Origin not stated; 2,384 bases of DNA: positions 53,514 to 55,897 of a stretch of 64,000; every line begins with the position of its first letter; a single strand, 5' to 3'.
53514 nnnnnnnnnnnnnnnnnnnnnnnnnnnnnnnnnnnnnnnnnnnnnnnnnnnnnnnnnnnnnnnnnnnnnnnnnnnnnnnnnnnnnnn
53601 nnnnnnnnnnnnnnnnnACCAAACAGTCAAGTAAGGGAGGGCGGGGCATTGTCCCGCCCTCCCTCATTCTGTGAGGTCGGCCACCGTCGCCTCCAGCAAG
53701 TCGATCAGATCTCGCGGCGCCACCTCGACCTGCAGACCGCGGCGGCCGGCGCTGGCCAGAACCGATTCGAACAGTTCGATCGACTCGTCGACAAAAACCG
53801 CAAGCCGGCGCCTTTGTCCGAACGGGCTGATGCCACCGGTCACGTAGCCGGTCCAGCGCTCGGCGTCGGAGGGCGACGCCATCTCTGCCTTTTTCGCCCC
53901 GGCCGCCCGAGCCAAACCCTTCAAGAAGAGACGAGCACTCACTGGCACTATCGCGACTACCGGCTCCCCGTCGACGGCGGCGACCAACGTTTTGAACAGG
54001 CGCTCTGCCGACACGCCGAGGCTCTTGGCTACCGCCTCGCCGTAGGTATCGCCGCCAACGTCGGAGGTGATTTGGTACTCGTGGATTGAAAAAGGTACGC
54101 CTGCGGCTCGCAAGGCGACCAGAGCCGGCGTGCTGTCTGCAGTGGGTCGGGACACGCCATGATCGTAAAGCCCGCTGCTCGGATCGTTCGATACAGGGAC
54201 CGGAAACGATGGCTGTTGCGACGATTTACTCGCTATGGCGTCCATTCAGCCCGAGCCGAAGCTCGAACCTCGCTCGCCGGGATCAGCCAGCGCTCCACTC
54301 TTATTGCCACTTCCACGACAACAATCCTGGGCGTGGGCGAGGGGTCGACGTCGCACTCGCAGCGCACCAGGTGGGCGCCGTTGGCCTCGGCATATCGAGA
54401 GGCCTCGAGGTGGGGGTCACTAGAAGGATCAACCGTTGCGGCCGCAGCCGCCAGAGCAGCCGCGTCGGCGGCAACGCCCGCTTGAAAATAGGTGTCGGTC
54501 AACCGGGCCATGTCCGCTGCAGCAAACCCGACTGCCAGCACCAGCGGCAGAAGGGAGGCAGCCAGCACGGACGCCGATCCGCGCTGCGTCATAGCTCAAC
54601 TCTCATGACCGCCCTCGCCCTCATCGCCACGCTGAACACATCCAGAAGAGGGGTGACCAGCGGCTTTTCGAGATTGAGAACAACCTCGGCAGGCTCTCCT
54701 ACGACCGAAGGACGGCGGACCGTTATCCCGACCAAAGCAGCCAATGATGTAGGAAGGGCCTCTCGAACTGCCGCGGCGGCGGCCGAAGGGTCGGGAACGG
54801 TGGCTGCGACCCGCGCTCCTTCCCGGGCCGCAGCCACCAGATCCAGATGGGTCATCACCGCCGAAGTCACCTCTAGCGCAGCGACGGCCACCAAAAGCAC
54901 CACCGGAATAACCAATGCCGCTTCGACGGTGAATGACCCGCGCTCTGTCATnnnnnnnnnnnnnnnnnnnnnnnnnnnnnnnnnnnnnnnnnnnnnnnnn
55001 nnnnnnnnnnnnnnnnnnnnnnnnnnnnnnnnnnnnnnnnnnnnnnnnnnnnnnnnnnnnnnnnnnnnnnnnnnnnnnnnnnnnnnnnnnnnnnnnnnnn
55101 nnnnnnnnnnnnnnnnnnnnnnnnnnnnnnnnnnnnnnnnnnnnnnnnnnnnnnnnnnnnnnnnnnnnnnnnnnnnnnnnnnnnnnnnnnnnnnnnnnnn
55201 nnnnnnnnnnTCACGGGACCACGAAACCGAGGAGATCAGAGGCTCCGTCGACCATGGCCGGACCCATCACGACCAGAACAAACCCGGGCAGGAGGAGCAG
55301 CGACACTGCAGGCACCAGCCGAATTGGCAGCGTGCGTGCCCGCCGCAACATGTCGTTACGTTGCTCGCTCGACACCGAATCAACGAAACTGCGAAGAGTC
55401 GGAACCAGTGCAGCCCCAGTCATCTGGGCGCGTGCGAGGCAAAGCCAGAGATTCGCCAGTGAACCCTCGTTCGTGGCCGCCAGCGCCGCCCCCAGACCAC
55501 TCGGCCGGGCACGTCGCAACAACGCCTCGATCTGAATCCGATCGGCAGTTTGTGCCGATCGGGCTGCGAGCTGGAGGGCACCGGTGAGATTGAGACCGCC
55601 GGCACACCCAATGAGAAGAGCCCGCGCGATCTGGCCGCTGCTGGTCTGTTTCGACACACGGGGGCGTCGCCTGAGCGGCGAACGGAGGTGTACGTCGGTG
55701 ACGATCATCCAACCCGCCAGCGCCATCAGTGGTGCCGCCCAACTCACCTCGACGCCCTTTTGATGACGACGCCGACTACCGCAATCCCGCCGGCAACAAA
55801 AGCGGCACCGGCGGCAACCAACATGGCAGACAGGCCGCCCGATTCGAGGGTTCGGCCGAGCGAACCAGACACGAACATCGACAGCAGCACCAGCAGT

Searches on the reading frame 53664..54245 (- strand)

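Call 44: search_protein_families(library=pfam, proteins=[window:53664-54245:-], max_evalue=0.0001)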
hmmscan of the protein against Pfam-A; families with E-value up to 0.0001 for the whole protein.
window:53664-54245:- (193 aa): 1 family
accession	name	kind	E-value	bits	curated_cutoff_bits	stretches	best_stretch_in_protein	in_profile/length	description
PF04073.20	tRNA_edit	-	2.6e-24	86.1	25.5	1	68-183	7-123/123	Aminoacyl-tRNA editing domain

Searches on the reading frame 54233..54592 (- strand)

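Call 44: search_protein_families(library=pfam, proteins=[window:54233-54592:-], max_evalue=0.0001)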
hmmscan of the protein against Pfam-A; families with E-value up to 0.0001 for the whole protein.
window:54233-54592:- (119 aa): 1 family
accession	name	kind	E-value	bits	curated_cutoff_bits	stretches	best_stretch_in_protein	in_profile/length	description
PF13400.11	Tad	-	8.6e-06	26.4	22.3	1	5-52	1-47/47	Putative Flp pilus-assembly TadE/G-like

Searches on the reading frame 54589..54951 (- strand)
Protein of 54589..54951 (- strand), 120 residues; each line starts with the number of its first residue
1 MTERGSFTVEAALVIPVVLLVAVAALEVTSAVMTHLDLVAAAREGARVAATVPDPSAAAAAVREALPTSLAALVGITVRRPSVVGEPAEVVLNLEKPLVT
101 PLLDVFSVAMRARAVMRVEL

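Call 44: search_protein_families(library=pfam, proteins=[window:54589-54951:-], max_evalue=0.0001)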
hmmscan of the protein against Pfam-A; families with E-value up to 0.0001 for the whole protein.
window:54589-54951:- (120 aa): 1 family
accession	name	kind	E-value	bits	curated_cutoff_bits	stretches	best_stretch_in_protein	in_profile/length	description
PF07811.17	TadE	-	7.6e-10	39.2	22.9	1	5-47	1-43/43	TadE-like protein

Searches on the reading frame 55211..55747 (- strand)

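Call 32: search_protein_families(library=pfam, proteins=[window:55211-55747:-], max_evalue=0.01)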
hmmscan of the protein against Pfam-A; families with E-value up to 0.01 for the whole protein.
window:55211-55747:- (178 aa): 1 family
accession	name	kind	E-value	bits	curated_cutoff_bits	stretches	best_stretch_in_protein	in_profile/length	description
PF00482.28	T2SSF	-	1.1e-05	25.9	25.2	1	41-161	2-124/125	Type II secretion system (T2SS), protein F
